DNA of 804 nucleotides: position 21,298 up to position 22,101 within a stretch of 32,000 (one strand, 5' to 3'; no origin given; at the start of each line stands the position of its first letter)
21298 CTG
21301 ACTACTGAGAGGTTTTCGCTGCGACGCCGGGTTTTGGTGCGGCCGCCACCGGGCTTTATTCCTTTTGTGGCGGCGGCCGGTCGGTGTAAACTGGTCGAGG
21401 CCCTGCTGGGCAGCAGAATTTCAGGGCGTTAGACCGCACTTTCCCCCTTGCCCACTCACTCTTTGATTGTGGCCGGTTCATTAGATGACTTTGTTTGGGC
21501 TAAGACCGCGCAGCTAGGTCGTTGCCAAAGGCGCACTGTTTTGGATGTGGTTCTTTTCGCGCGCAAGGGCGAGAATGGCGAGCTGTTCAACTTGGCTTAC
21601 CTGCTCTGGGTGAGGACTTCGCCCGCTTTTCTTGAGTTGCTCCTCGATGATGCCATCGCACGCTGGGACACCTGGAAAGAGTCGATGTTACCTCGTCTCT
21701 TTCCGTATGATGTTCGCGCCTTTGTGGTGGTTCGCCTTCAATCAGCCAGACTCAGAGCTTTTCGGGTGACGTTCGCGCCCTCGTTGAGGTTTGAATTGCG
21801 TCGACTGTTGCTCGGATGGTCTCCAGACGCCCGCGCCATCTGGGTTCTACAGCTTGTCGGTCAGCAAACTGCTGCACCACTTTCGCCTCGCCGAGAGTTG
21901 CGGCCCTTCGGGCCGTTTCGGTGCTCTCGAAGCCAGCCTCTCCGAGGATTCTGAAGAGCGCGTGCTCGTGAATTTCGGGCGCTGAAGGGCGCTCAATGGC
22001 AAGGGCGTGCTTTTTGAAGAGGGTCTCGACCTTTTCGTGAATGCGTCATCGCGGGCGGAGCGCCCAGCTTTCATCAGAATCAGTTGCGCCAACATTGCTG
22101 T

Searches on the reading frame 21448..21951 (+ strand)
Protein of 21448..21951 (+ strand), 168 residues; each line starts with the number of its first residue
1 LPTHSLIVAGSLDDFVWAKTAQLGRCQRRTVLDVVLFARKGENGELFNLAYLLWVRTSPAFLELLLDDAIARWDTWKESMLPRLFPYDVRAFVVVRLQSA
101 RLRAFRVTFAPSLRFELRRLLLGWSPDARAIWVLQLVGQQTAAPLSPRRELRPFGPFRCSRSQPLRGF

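Call 76: search_protein_representatives(protein=window:21448-21951:+)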
Query: 168 residues. Proteins with E-value up to 0.001 (for the whole library): 3; up to 1e-10: 2; up to 1e-30: 0. The best 3 are listed.
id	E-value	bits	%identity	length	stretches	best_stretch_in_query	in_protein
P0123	2.4e-24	102.6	71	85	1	36-112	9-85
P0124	6.9e-22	94.6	71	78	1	80-156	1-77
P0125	4.1e-08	49.8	41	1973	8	101-127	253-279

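Call 78: find_homologous_proteins(query=window:21448-21951:+, max_evalue=0.001)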
Query window:21448-21951:+: 261 candidates shared short words with the query, none scored E <= 0.001.
